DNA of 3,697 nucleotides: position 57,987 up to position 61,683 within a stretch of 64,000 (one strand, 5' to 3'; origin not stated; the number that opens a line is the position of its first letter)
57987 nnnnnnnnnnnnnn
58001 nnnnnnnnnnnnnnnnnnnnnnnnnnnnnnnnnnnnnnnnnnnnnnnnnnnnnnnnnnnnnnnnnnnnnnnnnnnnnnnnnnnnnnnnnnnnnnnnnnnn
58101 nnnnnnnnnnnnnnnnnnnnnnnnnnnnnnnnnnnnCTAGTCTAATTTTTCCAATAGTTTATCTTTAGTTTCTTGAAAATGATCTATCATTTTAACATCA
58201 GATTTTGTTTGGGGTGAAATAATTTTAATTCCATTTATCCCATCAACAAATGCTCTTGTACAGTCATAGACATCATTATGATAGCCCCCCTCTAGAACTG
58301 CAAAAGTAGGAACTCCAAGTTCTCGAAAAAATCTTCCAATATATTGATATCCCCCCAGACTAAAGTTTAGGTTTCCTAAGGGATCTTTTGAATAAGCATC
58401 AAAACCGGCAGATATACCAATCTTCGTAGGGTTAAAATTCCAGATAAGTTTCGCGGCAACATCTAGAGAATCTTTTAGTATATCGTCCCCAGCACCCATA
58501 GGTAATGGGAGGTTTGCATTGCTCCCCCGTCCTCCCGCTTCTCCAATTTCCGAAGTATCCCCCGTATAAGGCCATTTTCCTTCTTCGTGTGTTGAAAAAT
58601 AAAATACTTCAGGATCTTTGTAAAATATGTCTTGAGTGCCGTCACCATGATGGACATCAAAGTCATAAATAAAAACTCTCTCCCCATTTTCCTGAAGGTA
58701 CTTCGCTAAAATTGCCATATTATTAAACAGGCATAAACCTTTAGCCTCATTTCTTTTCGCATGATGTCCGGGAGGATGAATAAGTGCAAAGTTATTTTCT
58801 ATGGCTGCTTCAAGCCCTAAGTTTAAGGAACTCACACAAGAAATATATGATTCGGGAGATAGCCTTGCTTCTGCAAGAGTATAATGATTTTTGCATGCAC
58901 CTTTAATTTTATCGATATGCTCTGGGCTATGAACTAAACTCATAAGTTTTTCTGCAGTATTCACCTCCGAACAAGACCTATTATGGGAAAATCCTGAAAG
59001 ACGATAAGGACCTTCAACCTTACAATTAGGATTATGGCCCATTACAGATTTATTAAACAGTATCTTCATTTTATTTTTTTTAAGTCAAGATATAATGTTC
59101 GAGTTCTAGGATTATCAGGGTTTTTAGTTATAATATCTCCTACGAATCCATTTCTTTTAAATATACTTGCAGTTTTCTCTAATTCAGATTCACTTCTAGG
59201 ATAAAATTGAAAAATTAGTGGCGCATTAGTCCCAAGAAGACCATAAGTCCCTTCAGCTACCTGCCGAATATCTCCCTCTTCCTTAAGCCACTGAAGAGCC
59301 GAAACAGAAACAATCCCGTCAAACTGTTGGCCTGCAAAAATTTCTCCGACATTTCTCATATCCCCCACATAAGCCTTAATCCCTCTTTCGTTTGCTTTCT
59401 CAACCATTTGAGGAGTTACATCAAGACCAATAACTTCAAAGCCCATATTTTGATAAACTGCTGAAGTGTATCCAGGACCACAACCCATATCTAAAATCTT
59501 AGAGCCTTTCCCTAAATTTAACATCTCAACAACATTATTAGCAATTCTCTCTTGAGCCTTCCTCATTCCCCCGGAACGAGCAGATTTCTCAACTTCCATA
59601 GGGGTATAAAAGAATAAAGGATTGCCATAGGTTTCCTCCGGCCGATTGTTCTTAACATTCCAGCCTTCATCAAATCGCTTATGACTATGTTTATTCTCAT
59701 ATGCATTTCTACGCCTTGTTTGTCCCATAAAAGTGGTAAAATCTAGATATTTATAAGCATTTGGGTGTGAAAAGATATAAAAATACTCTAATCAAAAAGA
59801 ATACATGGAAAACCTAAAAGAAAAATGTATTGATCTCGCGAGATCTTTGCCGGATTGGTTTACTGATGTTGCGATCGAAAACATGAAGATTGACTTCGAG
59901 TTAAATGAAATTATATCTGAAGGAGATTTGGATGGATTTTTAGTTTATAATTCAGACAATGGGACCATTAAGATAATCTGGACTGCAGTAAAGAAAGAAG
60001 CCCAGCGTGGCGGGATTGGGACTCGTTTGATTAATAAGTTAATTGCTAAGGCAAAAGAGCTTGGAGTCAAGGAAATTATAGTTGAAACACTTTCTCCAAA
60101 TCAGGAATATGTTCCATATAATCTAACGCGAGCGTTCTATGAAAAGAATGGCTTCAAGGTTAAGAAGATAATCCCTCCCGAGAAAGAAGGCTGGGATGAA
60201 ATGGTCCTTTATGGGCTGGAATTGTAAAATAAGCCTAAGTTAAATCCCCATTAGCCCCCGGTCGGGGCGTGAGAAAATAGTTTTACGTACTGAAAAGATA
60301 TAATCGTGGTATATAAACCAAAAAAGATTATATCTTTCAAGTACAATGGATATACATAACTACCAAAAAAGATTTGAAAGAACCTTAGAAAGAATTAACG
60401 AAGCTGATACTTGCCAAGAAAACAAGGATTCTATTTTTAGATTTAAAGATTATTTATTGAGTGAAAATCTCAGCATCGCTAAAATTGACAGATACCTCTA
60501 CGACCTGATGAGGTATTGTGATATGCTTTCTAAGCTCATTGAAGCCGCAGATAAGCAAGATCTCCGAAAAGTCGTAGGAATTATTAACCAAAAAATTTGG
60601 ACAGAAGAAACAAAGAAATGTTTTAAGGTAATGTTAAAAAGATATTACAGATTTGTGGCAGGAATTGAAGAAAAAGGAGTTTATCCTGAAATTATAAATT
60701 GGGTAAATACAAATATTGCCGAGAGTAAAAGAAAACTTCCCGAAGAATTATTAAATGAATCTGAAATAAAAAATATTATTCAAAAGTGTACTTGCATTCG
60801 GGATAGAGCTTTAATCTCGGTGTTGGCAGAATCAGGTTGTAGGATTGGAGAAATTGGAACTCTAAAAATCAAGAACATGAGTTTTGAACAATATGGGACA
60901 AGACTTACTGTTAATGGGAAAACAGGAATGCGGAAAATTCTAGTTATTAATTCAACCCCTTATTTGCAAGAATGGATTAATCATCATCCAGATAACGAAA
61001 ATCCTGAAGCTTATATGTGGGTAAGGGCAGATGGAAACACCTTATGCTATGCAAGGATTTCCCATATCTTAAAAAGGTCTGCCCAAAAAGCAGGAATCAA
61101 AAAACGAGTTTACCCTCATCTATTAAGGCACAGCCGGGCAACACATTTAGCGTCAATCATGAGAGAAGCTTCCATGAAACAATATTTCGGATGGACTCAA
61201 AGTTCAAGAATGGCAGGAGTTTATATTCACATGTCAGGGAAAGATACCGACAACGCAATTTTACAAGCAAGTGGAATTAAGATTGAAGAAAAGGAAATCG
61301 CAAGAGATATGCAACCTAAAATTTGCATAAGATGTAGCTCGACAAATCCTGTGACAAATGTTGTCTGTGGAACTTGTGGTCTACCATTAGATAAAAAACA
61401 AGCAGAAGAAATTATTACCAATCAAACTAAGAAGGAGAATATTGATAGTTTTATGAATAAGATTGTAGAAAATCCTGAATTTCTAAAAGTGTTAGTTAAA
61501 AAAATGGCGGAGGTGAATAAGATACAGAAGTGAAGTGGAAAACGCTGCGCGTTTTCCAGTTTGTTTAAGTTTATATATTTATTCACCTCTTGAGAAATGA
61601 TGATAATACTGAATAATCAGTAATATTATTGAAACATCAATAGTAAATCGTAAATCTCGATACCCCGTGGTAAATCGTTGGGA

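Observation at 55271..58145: RiPP-like cassette: unannotated 33-codon ORF + SPASM radical SAM with RRE-like tail + radical SAM::CxxCxxCC fusion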

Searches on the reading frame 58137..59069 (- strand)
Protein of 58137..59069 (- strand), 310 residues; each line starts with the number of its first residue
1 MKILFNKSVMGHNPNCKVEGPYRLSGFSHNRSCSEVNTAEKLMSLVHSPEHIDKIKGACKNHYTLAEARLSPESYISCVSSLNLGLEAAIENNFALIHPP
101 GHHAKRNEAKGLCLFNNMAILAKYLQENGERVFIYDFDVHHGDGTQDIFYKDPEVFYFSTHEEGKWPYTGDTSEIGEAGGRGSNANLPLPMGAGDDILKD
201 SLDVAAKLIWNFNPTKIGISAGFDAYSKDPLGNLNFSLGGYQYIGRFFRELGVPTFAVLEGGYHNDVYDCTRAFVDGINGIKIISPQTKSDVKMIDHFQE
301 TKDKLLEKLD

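Call 4: search_protein_families(library=pfam, proteins=[window:58137-59069:-], max_evalue=0.01)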
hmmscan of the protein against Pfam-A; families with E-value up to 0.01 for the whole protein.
window:58137-59069:- (310 aa): 1 family
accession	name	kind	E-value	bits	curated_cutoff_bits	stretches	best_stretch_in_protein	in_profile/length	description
PF00850.24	Hist_deacetyl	-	1.7e-62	211.9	27.9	1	33-268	27-287/298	Histone deacetylase domain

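Call 63: search_protein_families(library=ncbifam, proteins=[window:58137-59069:-], max_evalue=0.00001)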
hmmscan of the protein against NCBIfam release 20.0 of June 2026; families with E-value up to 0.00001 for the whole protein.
window:58137-59069:- (310 aa): 0 families

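Call 88: search_protein_families(library=padloc, proteins=[window:58137-59066:-], max_evalue=0.001)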
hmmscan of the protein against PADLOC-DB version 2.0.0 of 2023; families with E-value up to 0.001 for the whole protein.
window:58137-59066:- (309 aa): 0 families

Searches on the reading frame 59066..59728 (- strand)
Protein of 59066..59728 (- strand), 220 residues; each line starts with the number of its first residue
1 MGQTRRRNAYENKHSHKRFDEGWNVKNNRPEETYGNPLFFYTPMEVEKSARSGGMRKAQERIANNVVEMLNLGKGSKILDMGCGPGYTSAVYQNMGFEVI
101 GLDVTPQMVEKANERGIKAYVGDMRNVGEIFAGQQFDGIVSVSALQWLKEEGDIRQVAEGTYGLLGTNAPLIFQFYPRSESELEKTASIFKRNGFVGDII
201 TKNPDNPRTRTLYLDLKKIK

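Call 4: search_protein_families(library=pfam, proteins=[window:59066-59728:-], max_evalue=0.01)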
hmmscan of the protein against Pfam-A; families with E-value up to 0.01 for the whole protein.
window:59066-59728:- (220 aa): 13 families
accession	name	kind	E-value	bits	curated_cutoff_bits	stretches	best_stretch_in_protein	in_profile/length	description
PF13649.12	Methyltransf_25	-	8e-13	49.3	27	1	78-158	1-86/97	Methyltransferase domain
PF08241.18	Methyltransf_11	-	8e-12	46.1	21.2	1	79-150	1-75/95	Methyltransferase domain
PF08242.18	Methyltransf_12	-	1.5e-09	38.9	30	1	79-169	1-96/98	Methyltransferase domain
PF13847.12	Methyltransf_31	-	2.5e-09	37.4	27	1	74-146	3-85/145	Methyltransferase domain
PF13489.12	Methyltransf_23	-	3.1e-08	34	27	1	57-149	4-95/164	Methyltransferase domain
PF01135.25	PCMT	-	5.4e-07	30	20.3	1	59-115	58-117/210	Protein-L-isoaspartate(D-aspartate) O-methyltransferase (PCMT)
PF07021.18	MetW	-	6.6e-07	29.6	21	1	73-152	12-92/193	Methionine biosynthesis protein MetW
PF02353.26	CMAS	-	1e-06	28.8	27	1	55-149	43-141/273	Mycolic acid cyclopropane synthetase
PF03848.20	TehB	-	2.4e-05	24.3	20.4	1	61-151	17-111/193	Tellurite resistance protein TehB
PF13679.12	Methyltransf_32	-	0.00011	22.7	27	1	64-119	15-76/143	Methyltransferase domain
PF01728.25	FtsJ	-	0.00021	21.7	24.1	1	70-131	16-82/181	FtsJ-like methyltransferase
PF05401.17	NodS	-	0.00028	21.2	24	1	59-174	28-145/201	Nodulation protein S (NodS)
PF00891.24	Methyltransf_2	-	0.0086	15.9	22.3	0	31-125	18-121/210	O-methyltransferase domain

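Call 63: search_protein_families(library=ncbifam, proteins=[window:59066-59728:-], max_evalue=0.00001)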
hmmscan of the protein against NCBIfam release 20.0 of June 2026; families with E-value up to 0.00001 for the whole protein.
window:59066-59728:- (220 aa): 17 families
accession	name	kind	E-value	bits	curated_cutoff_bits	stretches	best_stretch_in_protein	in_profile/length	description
TIGR02072.1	BioC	equivalog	1.1e-13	51.6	184.95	1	57-173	14-132/244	malonyl-ACP O-methyltransferase BioC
TIGR02021.1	BchM-ChlM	equivalog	9.4e-12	44.8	158.9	1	55-178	33-158/218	magnesium protoporphyrin IX methyltransferase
NF045667.1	MTase_DVU1556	equivalog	4.5e-11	42.6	155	1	62-142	10-91/213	DVU_1556 family methyltransferase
NF043040.1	corrin_prot_MT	hypoth_equivalog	5.3e-11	42.4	180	1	53-149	25-124/216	corrinoid protein-associated methyltransferase CpaM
NF007610.0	PRK10258.1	equivalog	8.2e-11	41.7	342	1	57-150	25-118/251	malonyl-ACP O-methyltransferase BioC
NF010703.0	PRK14103.1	equivalog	2.9e-10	40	320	1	61-153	16-107/256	trans-aconitate 2-methyltransferase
TIGR02081.1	metW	equivalog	2.5e-08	33.7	189.5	1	73-153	12-93/194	methionine biosynthesis protein MetW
NF011527.0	PRK14968.1-1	equivalog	5.3e-07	29.5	242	1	63-137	25-95/192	putative methyltransferase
TIGR01983.1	UbiG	equivalog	6.2e-07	28.9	102.95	1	62-144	37-125/228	bifunctional 2-polyprenyl-6-hydroxyphenol methylase/3-demethylubiquinol 3-O-methyltransferase UbiG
NF008992.0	PRK12335.1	equivalog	9.2e-07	28.3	303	1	61-151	109-202/289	SAM-dependent methyltransferase TehB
NF008686.0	PRK11705.1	equivalog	1.2e-06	27.9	400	1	55-145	148-238/383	cyclopropane fatty acyl phospholipid synthase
NF001453.0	PRK00312.1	equivalog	1.6e-06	27.9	188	1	63-116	69-122/217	protein-L-isoaspartate(D-aspartate) O-methyltransferase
TIGR00080.1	pimt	equivalog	1.9e-06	27.9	159.05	1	63-127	66-130/216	protein-L-isoaspartate O-methyltransferase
NF002463.0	PRK01683.1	equivalog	2.5e-06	27.3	297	1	60-151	17-109/258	trans-aconitate 2-methyltransferase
NF051855.1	GlySarMtaseBact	equivalog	4.2e-06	26.6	350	1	65-172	44-157/259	glycine/sarcosine N-methyltransferase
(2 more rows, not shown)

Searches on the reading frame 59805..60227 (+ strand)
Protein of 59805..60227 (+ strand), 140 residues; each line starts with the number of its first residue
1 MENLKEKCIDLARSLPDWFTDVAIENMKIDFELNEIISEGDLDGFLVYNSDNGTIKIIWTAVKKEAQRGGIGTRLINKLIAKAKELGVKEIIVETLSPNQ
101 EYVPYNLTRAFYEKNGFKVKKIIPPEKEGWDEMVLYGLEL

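Call 4: search_protein_families(library=pfam, proteins=[window:59805-60227:+], max_evalue=0.01)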
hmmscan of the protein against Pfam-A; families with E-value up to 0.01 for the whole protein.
window:59805-60227:+ (140 aa): 4 families
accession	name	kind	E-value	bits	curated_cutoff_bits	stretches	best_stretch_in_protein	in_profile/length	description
PF13508.13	Acetyltransf_7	-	7.9e-11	42.6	27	1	41-119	13-84/84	Acetyltransferase (GNAT) domain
PF00583.31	Acetyltransf_1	-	1.3e-10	42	20.7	1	39-117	41-116/116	Acetyltransferase (GNAT) family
PF14542.12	Acetyltransf_CG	-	1.3e-05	25.6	30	1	39-89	8-59/80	GCN5-related N-acetyl-transferase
PF13673.13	Acetyltransf_10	-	1.4e-05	25.5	23.6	1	52-119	51-109/128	Acetyltransferase (GNAT) domain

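Call 63: search_protein_families(library=ncbifam, proteins=[window:59805-60227:+], max_evalue=0.00001)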
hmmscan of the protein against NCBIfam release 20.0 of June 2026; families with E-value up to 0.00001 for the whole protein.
window:59805-60227:+ (140 aa): 2 families
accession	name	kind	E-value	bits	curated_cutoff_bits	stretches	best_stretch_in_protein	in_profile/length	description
TIGR01575.1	rimI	equivalog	1.7e-10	41.2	86.4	1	38-122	39-117/132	ribosomal protein S18-alanine N-acetyltransferase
NF005840.0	PRK07757.1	equivalog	7.5e-06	25.9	154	0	60-99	72-111/153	N-acetyltransferase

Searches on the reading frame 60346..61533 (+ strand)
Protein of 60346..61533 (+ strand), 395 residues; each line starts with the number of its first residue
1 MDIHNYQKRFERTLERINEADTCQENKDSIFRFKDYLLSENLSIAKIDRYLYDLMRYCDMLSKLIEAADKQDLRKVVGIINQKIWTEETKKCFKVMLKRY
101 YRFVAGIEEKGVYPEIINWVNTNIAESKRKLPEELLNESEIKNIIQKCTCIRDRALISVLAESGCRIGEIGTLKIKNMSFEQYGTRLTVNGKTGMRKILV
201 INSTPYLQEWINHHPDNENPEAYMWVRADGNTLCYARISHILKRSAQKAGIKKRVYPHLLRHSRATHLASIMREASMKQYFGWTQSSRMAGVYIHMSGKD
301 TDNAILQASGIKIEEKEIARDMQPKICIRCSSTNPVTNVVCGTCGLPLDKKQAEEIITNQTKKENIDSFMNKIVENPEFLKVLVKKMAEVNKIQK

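Call 4: search_protein_families(library=pfam, proteins=[window:60346-61533:+], max_evalue=0.01)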
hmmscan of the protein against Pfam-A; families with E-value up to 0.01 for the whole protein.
window:60346-61533:+ (395 aa): 1 family
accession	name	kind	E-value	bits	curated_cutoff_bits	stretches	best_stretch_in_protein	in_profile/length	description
PF00589.27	Phage_integrase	-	2.5e-22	79.9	27.1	1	136-296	3-168/172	Phage integrase family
